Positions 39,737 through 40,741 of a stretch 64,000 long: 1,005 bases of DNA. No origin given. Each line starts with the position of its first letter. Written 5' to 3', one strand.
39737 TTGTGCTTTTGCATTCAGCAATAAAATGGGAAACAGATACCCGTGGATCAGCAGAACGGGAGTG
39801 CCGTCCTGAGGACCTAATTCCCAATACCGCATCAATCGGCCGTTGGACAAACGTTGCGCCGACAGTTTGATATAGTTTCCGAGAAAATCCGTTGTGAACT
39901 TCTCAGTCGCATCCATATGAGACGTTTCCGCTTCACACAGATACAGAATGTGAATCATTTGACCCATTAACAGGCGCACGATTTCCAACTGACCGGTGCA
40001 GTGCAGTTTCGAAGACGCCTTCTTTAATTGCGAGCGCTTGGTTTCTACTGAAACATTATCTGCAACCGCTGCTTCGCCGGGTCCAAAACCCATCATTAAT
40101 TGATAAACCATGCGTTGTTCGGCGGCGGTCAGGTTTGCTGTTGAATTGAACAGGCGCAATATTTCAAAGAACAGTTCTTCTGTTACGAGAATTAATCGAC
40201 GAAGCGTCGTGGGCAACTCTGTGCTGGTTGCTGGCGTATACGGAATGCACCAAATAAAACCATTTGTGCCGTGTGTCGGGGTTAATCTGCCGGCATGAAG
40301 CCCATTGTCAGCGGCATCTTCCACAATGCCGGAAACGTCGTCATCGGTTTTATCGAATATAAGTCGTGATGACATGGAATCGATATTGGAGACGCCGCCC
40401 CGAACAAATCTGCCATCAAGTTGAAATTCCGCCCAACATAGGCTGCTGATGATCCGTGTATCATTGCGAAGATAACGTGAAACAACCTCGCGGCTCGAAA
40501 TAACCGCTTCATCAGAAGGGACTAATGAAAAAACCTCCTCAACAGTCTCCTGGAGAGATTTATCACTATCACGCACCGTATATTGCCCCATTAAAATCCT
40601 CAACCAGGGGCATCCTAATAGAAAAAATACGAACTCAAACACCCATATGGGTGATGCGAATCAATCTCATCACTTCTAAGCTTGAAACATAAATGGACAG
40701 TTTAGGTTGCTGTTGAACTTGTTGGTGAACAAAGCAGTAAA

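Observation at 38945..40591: LuxR-type HTH fused to an alpha/beta-hydrolase fold that has lost its nucleophile (GHATGG): a candidate ligand-sensing pseudo-hydrolase regulator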

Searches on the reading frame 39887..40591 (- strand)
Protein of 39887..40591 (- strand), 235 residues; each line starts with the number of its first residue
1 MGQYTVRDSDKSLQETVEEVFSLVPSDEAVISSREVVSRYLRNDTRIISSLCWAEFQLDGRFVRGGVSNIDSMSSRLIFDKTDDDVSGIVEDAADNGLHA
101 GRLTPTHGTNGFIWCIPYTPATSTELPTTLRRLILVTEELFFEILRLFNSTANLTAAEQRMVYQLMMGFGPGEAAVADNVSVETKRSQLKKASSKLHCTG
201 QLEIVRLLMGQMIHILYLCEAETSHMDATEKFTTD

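Call 25: search_solved_structures(query=A2, max_evalue=10, show_alignments=3)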
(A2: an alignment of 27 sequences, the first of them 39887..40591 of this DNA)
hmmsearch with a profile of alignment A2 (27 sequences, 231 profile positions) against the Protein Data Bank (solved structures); distinct sequences matched with E-value up to 10: 15.
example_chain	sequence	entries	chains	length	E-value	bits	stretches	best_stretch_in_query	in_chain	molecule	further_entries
1fse_A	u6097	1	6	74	0.0089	18.3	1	144-201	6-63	GERE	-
7ve4_A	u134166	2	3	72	0.037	16.3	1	149-201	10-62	DNA-binding response regulator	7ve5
2rnj_A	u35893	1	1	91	0.07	15.4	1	149-201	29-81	Response regulator protein vraR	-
1x3u_A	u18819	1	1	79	0.19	14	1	149-205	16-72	Transcriptional regulatory protein fixJ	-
5xso_A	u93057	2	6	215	0.25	13.6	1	147-205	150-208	Response regulator FixJ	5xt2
7ve6_A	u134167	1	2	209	0.25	13.6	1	149-200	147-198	Response regulator protein VraR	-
4gvp_A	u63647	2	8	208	0.26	13.6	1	149-200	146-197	Response regulator protein vraR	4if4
6jqs_A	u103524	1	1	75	0.29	13.4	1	150-201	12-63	DNA-binding response regulator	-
1p4w_A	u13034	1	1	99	0.32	13.2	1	147-204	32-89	rcsB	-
6ide_A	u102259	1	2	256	0.65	12.2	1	148-192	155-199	Transcriptional regulator LuxR family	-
6kju_A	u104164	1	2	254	0.84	11.9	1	148-192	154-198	Helix-turn-helix transcriptional regulator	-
6ugl_A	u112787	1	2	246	1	11.6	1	148-192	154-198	Helix-turn-helix transcriptional regulator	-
5o8y_A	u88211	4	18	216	1.2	11.3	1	147-203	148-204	Transcriptional regulatory protein RcsB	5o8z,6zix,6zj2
5vxn_A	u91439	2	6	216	1.2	11.3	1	147-203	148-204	Transcriptional regulatory protein RcsB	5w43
6eo2_A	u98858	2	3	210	1.6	11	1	147-201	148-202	Transcriptional regulatory protein RcsB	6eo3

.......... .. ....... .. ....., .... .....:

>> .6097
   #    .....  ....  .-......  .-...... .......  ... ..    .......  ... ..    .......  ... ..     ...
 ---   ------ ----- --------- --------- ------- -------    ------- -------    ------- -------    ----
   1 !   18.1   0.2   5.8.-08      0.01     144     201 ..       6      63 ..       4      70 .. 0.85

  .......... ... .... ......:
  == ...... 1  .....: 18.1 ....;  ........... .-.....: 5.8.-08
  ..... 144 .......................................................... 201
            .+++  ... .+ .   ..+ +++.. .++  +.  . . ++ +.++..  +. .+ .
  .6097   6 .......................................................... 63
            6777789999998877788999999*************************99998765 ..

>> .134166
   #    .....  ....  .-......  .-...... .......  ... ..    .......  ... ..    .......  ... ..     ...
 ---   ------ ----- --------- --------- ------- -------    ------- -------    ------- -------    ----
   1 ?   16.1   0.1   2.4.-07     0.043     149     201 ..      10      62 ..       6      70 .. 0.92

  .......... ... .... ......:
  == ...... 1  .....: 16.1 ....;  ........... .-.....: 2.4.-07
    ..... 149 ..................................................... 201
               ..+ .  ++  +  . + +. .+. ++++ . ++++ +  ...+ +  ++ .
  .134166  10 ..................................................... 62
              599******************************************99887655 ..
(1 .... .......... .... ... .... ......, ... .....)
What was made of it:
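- On GerE/LuxR/FixJ-type HTH (Pfam PF00196): The family profile hits GerE 1fse at E=0.009, and all 15 PDB hits are of this HTH type (call 25).
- Checked: A profile of residues 1-235 hits only GerE/FixJ/VraR/RcsB/LuxR HTH chains in the PDB, all on profile positions 144-205 (GerE 1fse, E=0.009; call 25).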

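Call 30: predict_structure(alignment_id=A2)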
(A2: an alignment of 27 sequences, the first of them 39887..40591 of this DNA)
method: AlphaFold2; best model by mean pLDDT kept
length: 235 residues; sequences in the alignment: 27
mean_pLDDT: 81.0   pTM: 0.77
mean pLDDT of the five models: 81.0, 80.5, 80.5, 79.1, 79.0
residues with pLDDT >= 90: 124; 70-90: 41; 50-70: 49; < 50: 21
segments of 3 or more residues with pLDDT < 50: 1-7, 225-235
pLDDT, mean of each block of 10 residues (from residue 1): 45 58 54 65 78 93 92 88 96 93 88 87 64 94 92 97 95 97 98 96 90 77 49 39
secondary structure, 60 per line:
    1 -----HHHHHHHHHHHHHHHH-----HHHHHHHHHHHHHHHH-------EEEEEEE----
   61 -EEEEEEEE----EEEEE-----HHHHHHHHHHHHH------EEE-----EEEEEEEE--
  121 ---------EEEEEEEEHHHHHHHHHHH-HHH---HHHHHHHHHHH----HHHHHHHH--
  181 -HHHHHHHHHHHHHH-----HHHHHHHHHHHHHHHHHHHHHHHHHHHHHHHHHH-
elements in order: H6-21 H27-42 E50-56 E62-69 E74-78 H84-96 E103-105 E111-118 E130-137 H138-148 H156-166 H171-178 H182-195 H201-234
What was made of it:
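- On GerE/LuxR/FixJ-type HTH (Pfam PF00196): The AF2 model has helices at 156-166, 171-178, 182-195 and 201 onwards, with pLDDT >90 (call 30).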

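Call 33: fold_search(model_id=the predicted structure, library=pdb)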
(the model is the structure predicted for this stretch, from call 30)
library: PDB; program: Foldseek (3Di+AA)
matches with E <= 10: 578; with E <= 0.001: 4
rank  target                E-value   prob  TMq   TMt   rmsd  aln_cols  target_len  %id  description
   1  6cbq_A                5.0e-04  0.98  0.24  0.24  17.2       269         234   14  Crystal structure of QscR bound to agonist S3 (released 2018-02-28)
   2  3szt_A                5.8e-04  0.99  0.25  0.25  16.8       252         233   13  Quorum Sensing Control Repressor, QscR, Bound to N-3-oxo-dodecanoyl-L-Homoserine Lactone (released 2011-09-28)
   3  3szt_B                6.2e-04  0.97  0.24  0.25  16.7       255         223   14  Quorum Sensing Control Repressor, QscR, Bound to N-3-oxo-dodecanoyl-L-Homoserine Lactone (released 2011-09-28)
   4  2q0o_A                8.6e-04  0.98  0.26  0.26  17.2       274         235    9  Crystal structure of an anti-activation complex in bacterial quorum sensing (released 2007-09-25)
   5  4lfu                  1.0e-03  0.97  0.25  0.25  18.7       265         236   11  Crystal structure of Escherichia coli SdiA in the space group C2 (released 2014-03-19)
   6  1h0m_B                1.1e-03  0.97  0.24  0.25  18.6       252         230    9  Three-dimensional structure of the quorum sensing protein TraR bound to its autoinducer and to its target DNA (released 2002-08-29)
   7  7r3i_A                1.3e-03  0.96  0.24  0.24  19.1       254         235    9  PROSS optimitzed variant of RhlR (61 mutations) in complex with the synthetic antagonist mBTL (released 2022-12-14)
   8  4lgw                  1.4e-03  0.97  0.25  0.24  18.6       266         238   11  Crystal structure of Escherichia coli SdiA in the space group P6522 (released 2014-03-19)
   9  4y17_C                1.4e-03  0.97  0.25  0.24  19.7       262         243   12  SdiA in complex with 3-oxo-C8-homoserine lactone (released 2015-04-08)
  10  4y15_C                1.4e-03  0.96  0.25  0.24  19.2       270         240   11  SdiA in complex with 3-oxo-C6-homoserine lactone (released 2015-04-08)
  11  6ugl_B                1.6e-03  0.99  0.27  0.28  10.6       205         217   14  Vibrio cholerae quorum-sensing receptor VqmA bound to its autoinducer ligand DPO (released 2020-01-29)
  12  4y15_B                1.6e-03  0.96  0.25  0.25  18.5       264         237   11  SdiA in complex with 3-oxo-C6-homoserine lactone (released 2015-04-08)
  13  3qp6                  2.3e-03  0.95  0.25  0.22  23.6       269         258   12  Crystal structure of CviR (Chromobacterium violaceum 12472) bound to C6-HSL (released 2011-03-30)
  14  1h0m_D                2.3e-03  0.94  0.24  0.25  18.7       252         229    9  Three-dimensional structure of the quorum sensing protein TraR bound to its autoinducer and to its target DNA (released 2002-08-29)
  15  1l3l_A                3.5e-03  0.91  0.23  0.23  18.2       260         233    8  Crystal structure of a bacterial quorum-sensing transcription factor complexed with pheromone and DNA (released 2002-07-03)
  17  8dq0_C                4.9e-03  0.89  0.24  0.24  18.0       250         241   11  Quorum-sensing receptor RhlR bound to PqsE (released 2022-12-07)
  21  8dq0_D                7.6e-03  0.87  0.24  0.24  18.0       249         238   12  Quorum-sensing receptor RhlR bound to PqsE (released 2022-12-07)
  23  7r3e_B                8.9e-03  0.85  0.24  0.11  18.2       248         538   10  Fusion construct of PqsE and RhlR in complex with the synthetic antagonist mBTL (released 2022-12-14)
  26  7r3e_A                1.0e-02  0.82  0.24  0.11  18.6       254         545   10  Fusion construct of PqsE and RhlR in complex with the synthetic antagonist mBTL (released 2022-12-14)
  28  7r3j_D                1.1e-02  0.84  0.24  0.24  18.1       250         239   10  Nativ complex of PqsE and RhlR with the synthetic antagonist mBTL (released 2022-12-14)
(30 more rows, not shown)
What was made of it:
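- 40148..40591 (-): N-terminal sensor-like alpha/beta domain (residues 1-148; alpha-alpha-beta3-alpha-beta3-alpha). W53, G101 and W114 are invariant across both clades. Foldseek top 35 hits are full-length LuxR-type/VqmA receptors (call 33).
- On GerE/LuxR/FixJ-type HTH (Pfam PF00196): Foldseek: VraR C-terminal domain TM 0.86-0.87, rmsd 1.7-1.9 A, prob 1.0 (call 33).
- On LuxR-type autoinducer receptors (Autoind_bind PF03472 + GerE): However TM is 0.24-0.27 and rmsd ~17 A, so the HTH alone could carry the superposition (call 33).
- Closest known: LuxR-type quorum-sensing receptors and LuxR solos. Same: They are the best fold matches to residues 1-235 (call 33).
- Closest known: PqsE-RhlR of Pseudomonas aeruginosa. 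Same: Complex and artificial fusion structures appeared among the fold hits (8dq0, 7r3e, 7r3j; call 33).
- Checked: Foldseek superposes the VraR C-terminal domain at TM 0.87, rmsd 1.7 A (call 33).
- The N-terminal domain plus HTH matches whole LuxR-type receptors (QscR, TraR, SdiA, RhlR, LasR, CviR, VqmA) by Foldseek, E 5e-4 to 1e-2 (call 33). The PDB holds RhlR-PqsE complexes and a PqsE-RhlR fusion among the hits (8dq0, 7r3e; call 33). TM-scores of 0.24-0.27 could be carried by the HTH alone (call 33).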

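Call 49: search_protein_representatives(alignment_id=A2)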
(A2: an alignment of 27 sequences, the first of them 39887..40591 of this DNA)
Query: 27 sequences, 231 profile positions. Proteins with E-value up to 0.001 (for the whole library): 2306; up to 1e-10: 103; up to 1e-30: 64. The best 150 are listed.
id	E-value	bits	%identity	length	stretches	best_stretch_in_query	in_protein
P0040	1.3e-92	325.4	-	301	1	3-231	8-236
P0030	4.8e-87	307.2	-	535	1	1-231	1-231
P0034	5.5e-82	290.7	-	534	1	5-231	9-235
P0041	6.9e-72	257.6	-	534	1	4-230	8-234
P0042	1.1e-64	234.0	-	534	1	6-230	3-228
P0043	3.0e-64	232.6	-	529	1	8-229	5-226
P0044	6.9e-62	224.9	-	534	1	5-230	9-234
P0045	2.0e-60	220.1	-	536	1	3-230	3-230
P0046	6.9e-60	218.3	-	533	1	6-229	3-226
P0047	4.5e-59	215.7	-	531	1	4-230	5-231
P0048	4.8e-57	209.0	-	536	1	6-230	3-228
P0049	2.1e-56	206.9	-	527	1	10-230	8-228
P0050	2.7e-56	206.6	-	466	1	6-230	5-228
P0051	4.5e-56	205.9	-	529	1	6-229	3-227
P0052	2.4e-55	203.5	-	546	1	6-230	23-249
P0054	1.2e-54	201.2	-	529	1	7-229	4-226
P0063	2.2e-51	190.5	-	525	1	10-230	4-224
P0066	2.1e-50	187.3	-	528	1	11-230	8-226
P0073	4.0e-48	179.8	-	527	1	9-229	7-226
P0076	9.7e-47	175.3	-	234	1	5-229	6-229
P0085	2.6e-44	167.4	-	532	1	6-229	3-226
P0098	8.8e-36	139.5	-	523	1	8-230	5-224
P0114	5.9e-18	81.1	-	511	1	123-208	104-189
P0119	6.4e-16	74.5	-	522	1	124-212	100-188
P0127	9.4e-13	64.1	-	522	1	127-210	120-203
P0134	2.1e-11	59.7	-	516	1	126-208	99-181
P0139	9.4e-11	57.6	-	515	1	125-205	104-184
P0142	1.7e-10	56.7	-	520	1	128-208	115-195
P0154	1.0e-09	54.2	-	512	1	124-209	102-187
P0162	2.6e-09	52.9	-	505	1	123-205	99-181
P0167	3.3e-09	52.5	-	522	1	125-208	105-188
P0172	1.4e-08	50.4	-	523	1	145-212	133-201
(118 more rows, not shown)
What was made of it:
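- Family size: 64 clusters at E<=1e-30 and 103 at E<=1e-10, nearly all 520-540 aa (call 49).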

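Call 76: search_protein_families(library=pfam, proteins=[P0114, P0119, P0127, P0134, P0139, P0142, P0154, P0162, P0167, P0172], max_evalue=0.01)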
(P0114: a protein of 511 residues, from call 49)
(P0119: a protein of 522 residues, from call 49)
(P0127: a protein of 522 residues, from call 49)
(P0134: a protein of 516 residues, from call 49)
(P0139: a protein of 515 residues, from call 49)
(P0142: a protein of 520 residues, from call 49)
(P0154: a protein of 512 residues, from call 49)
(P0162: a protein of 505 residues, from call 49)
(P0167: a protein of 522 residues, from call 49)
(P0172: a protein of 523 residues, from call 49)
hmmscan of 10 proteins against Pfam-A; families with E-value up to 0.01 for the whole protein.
P0114 (511 aa): 4 families
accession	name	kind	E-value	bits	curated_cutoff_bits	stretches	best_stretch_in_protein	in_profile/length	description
PF00561.26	Abhydrolase_1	-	4.6e-13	49.8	25.8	1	244-497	2-245/245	alpha/beta hydrolase fold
PF12697.13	Abhydrolase_6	-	1.1e-12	49.5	26.3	1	245-502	1-216/217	Alpha/beta hydrolase family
PF12146.15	Hydrolase_4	-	2.4e-05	24.2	27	0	294-345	55-110/239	Serine aminopeptidase, S33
PF06821.19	Ser_hydrolase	-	0.0034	17.8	22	0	450-504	114-166/172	Serine hydrolase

P0119 (522 aa): 2 families
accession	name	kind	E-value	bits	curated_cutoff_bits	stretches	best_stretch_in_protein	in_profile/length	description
PF00561.26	Abhydrolase_1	-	1.1e-08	35.5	25.8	1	295-491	55-241/245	alpha/beta hydrolase fold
PF12146.15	Hydrolase_4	-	3.2e-07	30.3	27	1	295-477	62-219/239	Serine aminopeptidase, S33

P0127 (522 aa): 1 family
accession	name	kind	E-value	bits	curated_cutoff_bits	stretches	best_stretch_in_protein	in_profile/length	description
PF00561.26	Abhydrolase_1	-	7.8e-05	22.9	25.8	1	304-499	54-239/245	alpha/beta hydrolase fold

P0134 (516 aa): 2 families
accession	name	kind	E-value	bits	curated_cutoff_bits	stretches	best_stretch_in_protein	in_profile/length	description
PF00196.25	GerE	-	0.00023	21.2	23.5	1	124-173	4-53/57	Bacterial regulatory proteins, luxR family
PF12146.15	Hydrolase_4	-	0.008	15.9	27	0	314-472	85-216/239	Serine aminopeptidase, S33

P0139 (515 aa): 2 families
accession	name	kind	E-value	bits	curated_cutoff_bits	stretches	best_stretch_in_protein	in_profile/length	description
PF12146.15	Hydrolase_4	-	1.7e-06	28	27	0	430-482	169-221/239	Serine aminopeptidase, S33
PF00561.26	Abhydrolase_1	-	0.00024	21.3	25.8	1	306-495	63-242/245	alpha/beta hydrolase fold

P0142 (520 aa): 0 families

P0154 (512 aa): 1 family
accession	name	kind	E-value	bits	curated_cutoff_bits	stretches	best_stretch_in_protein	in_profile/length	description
PF06821.19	Ser_hydrolase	-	0.0068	16.8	22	0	452-497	116-161/172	Serine hydrolase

P0162 (505 aa): 2 families
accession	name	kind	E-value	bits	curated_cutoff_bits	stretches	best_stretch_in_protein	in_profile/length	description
PF12146.15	Hydrolase_4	-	6.2e-08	32.7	27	1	433-477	175-219/239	Serine aminopeptidase, S33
PF00561.26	Abhydrolase_1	-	6.1e-05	23.2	25.8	1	313-494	73-244/245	alpha/beta hydrolase fold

P0167 (522 aa): 3 families
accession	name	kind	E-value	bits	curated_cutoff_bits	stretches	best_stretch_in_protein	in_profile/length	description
PF12146.15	Hydrolase_4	-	0.0003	20.6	27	0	431-480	169-218/239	Serine aminopeptidase, S33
PF08386.16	Abhydrolase_4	-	0.0085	16.6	21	0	450-503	31-87/103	TAP-like protein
PF00561.26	Abhydrolase_1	-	0.0094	16.1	25.8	0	434-496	200-242/245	alpha/beta hydrolase fold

P0172 (523 aa): 1 family
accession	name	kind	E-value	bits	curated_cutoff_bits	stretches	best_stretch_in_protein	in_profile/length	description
PF12146.15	Hydrolase_4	-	8e-07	29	27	1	305-493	56-219/239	Serine aminopeptidase, S33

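Call 77: find_encoding_contigs(protein=P0076, flank=3000, max_places=2)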
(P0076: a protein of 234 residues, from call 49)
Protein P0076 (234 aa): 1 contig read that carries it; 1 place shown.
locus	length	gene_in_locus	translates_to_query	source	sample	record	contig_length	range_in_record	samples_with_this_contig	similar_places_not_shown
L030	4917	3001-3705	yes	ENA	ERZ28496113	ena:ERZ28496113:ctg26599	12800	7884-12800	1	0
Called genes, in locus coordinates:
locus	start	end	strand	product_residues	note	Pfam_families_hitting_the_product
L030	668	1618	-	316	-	-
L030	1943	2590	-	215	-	-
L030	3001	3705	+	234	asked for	-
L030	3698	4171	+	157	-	-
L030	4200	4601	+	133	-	-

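Call 83: search_protein_families(library=pfam, proteins=[L030:1943-2590:-, L030:668-1618:-], max_evalue=0.001)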
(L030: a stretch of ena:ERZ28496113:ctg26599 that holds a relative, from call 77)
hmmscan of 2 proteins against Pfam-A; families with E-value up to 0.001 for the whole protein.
L030:1943-2590:- (215 aa): 0 families

L030:668-1618:- (316 aa): 0 families
